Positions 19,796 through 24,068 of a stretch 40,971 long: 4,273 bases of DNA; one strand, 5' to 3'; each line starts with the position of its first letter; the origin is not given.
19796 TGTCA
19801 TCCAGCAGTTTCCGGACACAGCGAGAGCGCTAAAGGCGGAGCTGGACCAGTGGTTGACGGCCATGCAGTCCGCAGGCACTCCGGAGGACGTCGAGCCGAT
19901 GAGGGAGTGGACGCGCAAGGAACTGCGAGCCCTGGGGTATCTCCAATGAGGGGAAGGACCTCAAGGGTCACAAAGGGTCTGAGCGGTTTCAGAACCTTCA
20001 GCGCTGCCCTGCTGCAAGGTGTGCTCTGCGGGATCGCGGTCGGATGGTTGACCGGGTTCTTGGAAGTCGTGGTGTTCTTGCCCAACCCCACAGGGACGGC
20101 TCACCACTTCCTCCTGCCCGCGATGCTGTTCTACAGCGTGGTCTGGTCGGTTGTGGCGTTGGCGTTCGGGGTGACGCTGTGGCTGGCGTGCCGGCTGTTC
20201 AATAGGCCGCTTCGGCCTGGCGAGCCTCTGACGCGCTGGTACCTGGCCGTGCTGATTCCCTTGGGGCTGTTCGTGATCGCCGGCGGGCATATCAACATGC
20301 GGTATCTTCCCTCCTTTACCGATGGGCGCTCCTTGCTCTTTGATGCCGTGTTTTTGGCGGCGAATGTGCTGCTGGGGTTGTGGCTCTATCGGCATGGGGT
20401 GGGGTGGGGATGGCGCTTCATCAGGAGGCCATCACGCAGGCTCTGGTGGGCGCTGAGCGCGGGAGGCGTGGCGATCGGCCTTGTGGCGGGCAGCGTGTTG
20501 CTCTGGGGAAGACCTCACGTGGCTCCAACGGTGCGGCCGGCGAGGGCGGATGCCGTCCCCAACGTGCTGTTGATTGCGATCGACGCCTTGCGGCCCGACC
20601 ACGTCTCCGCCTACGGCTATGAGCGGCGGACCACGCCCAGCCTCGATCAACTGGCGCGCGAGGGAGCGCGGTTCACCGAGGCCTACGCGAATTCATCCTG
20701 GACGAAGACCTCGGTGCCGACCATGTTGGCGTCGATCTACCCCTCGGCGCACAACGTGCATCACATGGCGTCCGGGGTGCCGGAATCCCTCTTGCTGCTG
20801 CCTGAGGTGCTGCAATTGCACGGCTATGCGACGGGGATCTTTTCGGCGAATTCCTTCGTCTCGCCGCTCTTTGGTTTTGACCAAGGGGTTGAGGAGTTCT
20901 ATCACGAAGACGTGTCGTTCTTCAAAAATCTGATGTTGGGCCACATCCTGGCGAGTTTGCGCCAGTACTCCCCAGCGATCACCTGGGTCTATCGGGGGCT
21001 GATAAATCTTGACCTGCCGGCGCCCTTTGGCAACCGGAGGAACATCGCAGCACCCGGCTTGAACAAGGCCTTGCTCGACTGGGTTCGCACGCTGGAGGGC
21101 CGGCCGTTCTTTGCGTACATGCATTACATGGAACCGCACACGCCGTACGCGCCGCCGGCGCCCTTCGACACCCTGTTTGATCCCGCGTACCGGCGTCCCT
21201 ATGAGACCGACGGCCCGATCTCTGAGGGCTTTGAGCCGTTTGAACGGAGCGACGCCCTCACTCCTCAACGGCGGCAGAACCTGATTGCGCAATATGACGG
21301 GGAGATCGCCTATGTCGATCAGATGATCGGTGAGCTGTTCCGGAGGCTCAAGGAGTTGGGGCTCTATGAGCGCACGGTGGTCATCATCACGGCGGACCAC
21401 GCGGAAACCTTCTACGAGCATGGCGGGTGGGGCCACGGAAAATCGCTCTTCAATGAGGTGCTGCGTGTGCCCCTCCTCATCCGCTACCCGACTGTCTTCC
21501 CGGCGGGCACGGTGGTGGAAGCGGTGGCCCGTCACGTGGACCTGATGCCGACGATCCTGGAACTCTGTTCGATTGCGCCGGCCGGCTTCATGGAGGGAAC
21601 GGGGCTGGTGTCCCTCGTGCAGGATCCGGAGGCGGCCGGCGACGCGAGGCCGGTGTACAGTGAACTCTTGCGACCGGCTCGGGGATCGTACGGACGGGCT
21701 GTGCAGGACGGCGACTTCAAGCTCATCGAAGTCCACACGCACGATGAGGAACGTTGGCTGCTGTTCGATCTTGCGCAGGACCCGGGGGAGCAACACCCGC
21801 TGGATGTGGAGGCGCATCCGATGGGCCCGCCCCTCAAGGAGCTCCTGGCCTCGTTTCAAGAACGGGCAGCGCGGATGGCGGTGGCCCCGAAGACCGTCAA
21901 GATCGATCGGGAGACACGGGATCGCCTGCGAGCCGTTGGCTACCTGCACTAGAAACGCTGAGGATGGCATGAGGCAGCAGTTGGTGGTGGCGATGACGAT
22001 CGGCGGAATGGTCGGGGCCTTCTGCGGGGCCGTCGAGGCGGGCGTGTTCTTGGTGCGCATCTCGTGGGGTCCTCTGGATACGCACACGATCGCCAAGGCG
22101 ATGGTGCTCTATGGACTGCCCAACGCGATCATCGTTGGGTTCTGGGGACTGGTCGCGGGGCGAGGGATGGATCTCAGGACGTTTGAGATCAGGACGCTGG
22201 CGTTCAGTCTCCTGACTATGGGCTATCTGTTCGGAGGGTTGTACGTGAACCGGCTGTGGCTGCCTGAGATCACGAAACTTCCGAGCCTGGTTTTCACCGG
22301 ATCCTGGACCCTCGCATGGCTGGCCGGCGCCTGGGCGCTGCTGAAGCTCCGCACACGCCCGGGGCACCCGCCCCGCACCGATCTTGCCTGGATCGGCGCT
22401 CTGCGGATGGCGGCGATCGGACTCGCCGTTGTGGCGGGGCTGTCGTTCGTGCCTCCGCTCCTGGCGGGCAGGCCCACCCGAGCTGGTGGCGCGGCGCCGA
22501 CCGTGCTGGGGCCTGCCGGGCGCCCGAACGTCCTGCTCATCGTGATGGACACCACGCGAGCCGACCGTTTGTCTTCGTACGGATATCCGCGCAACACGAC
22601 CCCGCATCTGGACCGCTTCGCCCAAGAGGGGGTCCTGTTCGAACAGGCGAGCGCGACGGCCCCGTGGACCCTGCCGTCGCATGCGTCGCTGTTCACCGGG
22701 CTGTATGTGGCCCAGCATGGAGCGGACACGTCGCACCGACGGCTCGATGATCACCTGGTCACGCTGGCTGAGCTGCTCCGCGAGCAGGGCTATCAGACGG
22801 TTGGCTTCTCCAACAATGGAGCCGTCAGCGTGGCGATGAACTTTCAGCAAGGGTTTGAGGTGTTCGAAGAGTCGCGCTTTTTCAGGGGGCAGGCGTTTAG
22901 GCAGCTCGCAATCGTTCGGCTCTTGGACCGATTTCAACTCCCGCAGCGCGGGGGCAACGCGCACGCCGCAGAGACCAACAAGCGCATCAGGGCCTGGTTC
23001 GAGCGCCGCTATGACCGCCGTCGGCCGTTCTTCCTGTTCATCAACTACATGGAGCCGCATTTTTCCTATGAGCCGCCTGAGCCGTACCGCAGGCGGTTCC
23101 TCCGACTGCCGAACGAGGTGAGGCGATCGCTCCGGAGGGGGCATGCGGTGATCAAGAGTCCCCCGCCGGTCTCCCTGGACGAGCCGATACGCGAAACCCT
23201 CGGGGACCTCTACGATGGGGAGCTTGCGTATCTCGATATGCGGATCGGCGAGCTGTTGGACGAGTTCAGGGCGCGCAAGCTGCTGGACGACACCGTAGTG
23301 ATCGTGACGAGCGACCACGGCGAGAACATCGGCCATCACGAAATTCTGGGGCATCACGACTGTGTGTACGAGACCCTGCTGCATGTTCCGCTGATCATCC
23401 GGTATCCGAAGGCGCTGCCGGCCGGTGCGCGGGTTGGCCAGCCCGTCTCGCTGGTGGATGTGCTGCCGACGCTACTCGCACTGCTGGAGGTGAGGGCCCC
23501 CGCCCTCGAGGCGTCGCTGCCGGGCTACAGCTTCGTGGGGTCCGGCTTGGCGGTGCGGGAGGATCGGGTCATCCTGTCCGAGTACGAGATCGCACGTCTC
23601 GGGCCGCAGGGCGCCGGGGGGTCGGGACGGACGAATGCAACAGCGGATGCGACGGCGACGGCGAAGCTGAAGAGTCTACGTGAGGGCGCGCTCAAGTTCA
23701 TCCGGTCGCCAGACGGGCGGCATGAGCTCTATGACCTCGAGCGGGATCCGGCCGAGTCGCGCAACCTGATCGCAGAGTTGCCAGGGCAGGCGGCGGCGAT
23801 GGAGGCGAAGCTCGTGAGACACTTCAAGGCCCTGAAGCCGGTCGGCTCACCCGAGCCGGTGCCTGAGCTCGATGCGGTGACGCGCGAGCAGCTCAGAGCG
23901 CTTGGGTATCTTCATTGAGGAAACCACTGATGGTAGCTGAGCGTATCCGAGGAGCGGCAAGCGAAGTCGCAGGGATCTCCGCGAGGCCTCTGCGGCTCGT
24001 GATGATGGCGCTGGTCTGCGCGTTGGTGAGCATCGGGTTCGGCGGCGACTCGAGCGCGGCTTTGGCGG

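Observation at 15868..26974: An 11-kb extracytoplasmic tailoring block sits between the glycosyltransferase block and the priming enzyme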

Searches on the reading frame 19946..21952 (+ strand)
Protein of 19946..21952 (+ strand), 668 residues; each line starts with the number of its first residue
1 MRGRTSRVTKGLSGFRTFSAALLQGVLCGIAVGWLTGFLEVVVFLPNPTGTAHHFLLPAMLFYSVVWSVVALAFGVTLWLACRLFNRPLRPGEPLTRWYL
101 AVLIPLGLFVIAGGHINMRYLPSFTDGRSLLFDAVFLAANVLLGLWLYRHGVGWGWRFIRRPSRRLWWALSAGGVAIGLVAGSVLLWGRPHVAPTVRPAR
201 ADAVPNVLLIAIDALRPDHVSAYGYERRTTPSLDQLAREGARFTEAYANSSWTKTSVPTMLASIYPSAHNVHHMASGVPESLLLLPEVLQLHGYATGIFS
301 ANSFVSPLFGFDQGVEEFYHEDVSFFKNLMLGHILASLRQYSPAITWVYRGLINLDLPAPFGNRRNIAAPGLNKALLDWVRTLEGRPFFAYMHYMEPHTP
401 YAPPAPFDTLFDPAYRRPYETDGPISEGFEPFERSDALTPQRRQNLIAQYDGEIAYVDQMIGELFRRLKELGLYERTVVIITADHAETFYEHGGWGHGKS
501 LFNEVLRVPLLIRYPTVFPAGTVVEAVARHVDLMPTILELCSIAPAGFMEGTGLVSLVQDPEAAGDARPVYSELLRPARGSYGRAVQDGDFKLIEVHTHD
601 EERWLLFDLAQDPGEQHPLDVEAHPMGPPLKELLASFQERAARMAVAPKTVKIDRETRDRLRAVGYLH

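Call 4: search_protein_families(library=pfam, proteins=[window:19946-21952:+], max_evalue=0.01)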
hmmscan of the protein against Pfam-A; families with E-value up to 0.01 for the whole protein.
window:19946-21952:+ (668 aa): 4 families
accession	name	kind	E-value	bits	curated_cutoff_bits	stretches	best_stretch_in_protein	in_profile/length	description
PF00884.28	Sulfatase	-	7.8e-51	173.6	25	1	205-541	1-299/301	Sulfatase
PF16347.10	SGSH_C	-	6.7e-16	59.2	29.3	1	494-619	4-131/154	N-sulphoglucosamine sulphohydrolase, C-terminal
PF01663.27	Phosphodiest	-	5.2e-11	43.2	23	1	452-485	186-219/342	Type I phosphodiesterase / nucleotide pyrophosphatase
PF14707.11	Sulfatase_C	-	0.00089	20.3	30.9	1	599-651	51-103/127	C-terminal region of aryl-sulfatase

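Call 5: search_protein_families(library=ncbifam, proteins=[window:19946-21952:+], max_evalue=0.01)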
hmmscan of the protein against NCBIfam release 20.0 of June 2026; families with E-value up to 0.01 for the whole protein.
window:19946-21952:+ (668 aa): 23 families
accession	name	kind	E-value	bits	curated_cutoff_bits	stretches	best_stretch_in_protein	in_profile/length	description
TIGR03417.1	chol_sulfatase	equivalog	8e-39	133.8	433.45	1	205-624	3-424/500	choline-sulfatase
NF010322.0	PRK13759.1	equivalog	2.7e-38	131.7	481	2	384-620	198-437/486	arylsulfatase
NF045661.1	HdlasePehA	equivalog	4.2e-30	104.8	900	3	442-568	276-402/506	phosphoric/sulfuric ester hydrolase PehA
NF038282.1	LapC_YejM_PbgA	exception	2.1e-15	56.1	825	2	443-539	407-498/584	LPS biosynthesis-modulating metalloenzyme YejM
NF052527.1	Mn_arylsulf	exception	7e-15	54.9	850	2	386-619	198-431/479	manganese-dependent arylsulfatase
NF007160.0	PRK09598.1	equivalog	1.4e-11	43.4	561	2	427-499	383-453/523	phosphoethanolamine--lipid A transferase EptA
NF028537.1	P_eth_NH2_trans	domain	8.1e-10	37.8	500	1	413-498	379-461/527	phosphoethanolamine--lipid A transferase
NF053595.1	LptchSynLtaSGpos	equivalog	2.2e-09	36.5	970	1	444-554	424-540/626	lipoteichoic acid synthase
NF038075.1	fam_STM4013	hypoth_equivalog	6.7e-08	32.3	250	1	453-509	203-255/261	STM4013/SEN3800 family hydrolase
NF008593.0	PRK11560.1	equivalog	1.8e-07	29.8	493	1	443-511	427-493/563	kdo(2)-lipid A phosphoethanolamine 7''-transferase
NF008619.0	PRK11598.1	equivalog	1.6e-06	26.9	660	1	426-499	397-470/546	phosphoethanolamine transferase EptA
NF047438.1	polymyxin_MCR12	exception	4.6e-06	25.3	1200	1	413-501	389-474/548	MCR-12 family phosphoethanolamine--lipid A transferase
NF033670.1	polymyxin_MCR6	exception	2.3e-05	23.4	1235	0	372-543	367-525/538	MCR-6 family phosphoethanolamine--lipid A transferase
NF007933.0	PRK10649.1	subfamily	4.2e-05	22.2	404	0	207-239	240-271/577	phosphoethanolamine transferase CptA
NF012159.0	polymyxin_MCR2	exception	7.5e-05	21.7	1200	0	413-543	395-525/538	MCR-2 family phosphoethanolamine--lipid A transferase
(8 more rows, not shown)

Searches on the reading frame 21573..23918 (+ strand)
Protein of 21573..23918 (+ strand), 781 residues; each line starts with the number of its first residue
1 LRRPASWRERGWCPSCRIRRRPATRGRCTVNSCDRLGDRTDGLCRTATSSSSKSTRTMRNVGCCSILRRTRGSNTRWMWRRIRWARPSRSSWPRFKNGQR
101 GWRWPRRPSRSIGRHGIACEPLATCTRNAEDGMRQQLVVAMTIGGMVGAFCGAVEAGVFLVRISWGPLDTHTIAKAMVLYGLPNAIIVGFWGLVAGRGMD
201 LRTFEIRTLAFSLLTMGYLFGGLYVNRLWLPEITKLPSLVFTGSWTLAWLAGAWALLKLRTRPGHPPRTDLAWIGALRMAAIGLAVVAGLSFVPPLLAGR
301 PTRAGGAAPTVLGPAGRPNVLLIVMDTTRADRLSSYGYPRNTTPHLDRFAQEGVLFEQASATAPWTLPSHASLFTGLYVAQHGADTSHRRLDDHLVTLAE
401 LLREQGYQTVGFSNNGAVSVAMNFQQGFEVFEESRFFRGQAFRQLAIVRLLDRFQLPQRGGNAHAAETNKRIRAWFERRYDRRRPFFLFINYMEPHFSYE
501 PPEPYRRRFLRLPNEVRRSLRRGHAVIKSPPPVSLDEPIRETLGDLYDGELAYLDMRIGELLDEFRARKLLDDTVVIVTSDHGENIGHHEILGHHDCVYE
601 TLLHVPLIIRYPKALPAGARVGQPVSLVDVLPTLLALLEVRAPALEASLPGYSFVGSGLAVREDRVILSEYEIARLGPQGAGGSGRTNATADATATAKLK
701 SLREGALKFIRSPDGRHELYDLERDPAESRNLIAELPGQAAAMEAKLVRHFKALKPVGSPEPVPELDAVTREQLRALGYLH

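Call 4: search_protein_families(library=pfam, proteins=[window:21573-23918:+], max_evalue=0.01)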
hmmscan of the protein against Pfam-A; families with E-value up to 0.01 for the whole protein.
window:21573-23918:+ (781 aa): 5 families
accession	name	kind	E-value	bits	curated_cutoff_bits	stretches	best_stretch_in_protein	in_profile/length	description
PF00884.28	Sulfatase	-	7.9e-53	180.1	25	1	318-639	1-300/301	Sulfatase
PF01663.27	Phosphodiest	-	8.5e-16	58.9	23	1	320-583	1-220/342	Type I phosphodiesterase / nucleotide pyrophosphatase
PF16347.10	SGSH_C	-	1.5e-08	35.4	29.3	1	597-644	10-57/154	N-sulphoglucosamine sulphohydrolase, C-terminal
PF02995.22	DUF229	-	0.0005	19.3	25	1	553-590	312-349/496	Protein of unknown function (DUF229)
PF01676.23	Metalloenzyme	-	0.0058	16.6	24.3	0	552-640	174-250/252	Metalloenzyme superfamily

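Call 5: search_protein_families(library=ncbifam, proteins=[window:21573-23918:+], max_evalue=0.01)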
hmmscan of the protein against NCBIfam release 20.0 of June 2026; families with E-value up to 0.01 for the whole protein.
window:21573-23918:+ (781 aa): 17 families
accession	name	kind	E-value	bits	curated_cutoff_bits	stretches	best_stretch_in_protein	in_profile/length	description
NF010322.0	PRK13759.1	equivalog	1.2e-46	159.2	481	2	476-643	192-368/486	arylsulfatase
TIGR03417.1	chol_sulfatase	equivalog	2.6e-38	132.2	433.45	2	538-744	247-430/500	choline-sulfatase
NF045661.1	HdlasePehA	equivalog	7.6e-37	127.1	900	2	546-744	283-475/506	phosphoric/sulfuric ester hydrolase PehA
NF052527.1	Mn_arylsulf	exception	7.7e-23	81.1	850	2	317-410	1-96/479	manganese-dependent arylsulfatase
NF038282.1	LapC_YejM_PbgA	exception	8.7e-12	44.1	825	1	547-646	414-509/584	LPS biosynthesis-modulating metalloenzyme YejM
NF028537.1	P_eth_NH2_trans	domain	8.1e-11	41.1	500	2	320-416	229-319/527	phosphoethanolamine--lipid A transferase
NF038075.1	fam_STM4013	hypoth_equivalog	1.5e-10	41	250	2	316-391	6-78/261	STM4013/SEN3800 family hydrolase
NF007933.0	PRK10649.1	subfamily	1.7e-08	33.4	404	1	318-419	236-334/577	phosphoethanolamine transferase CptA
NF008593.0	PRK11560.1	equivalog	6.5e-08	31.3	493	1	320-386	250-310/563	kdo(2)-lipid A phosphoethanolamine 7''-transferase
NF007160.0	PRK09598.1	equivalog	9.9e-08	30.7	561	1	320-372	226-279/523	phosphoethanolamine--lipid A transferase EptA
NF012179.0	CptA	domain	2.9e-07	29.6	900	1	320-369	227-279/556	phosphoethanolamine transferase CptA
NF008619.0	PRK11598.1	equivalog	1.6e-06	27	660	1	320-382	238-298/546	phosphoethanolamine transferase EptA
NF047438.1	polymyxin_MCR12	exception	4.1e-06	25.4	1200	1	542-595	418-471/548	MCR-12 family phosphoethanolamine--lipid A transferase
NF033462.1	polymyxin_MCR4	exception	3.9e-05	22.6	1225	0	527-594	398-465/541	MCR-4 family phosphoethanolamine--lipid A transferase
NF053859.1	polymyxin_MCR13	exception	0.00028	19.9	1250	0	537-594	406-463/541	MCR-13 family phosphoethanolamine--lipid A transferase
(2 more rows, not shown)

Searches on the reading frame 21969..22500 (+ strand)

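Call 70: search_protein_families(library=pfam, proteins=[window:21969-22500:+], max_evalue=10)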
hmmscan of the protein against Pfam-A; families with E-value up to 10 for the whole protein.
window:21969-22500:+ (177 aa): 1 family
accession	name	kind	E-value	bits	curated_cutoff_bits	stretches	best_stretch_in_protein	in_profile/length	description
PF01284.28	MARVEL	-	0.29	11.6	32.8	1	77-130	46-100/135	Membrane-associating domain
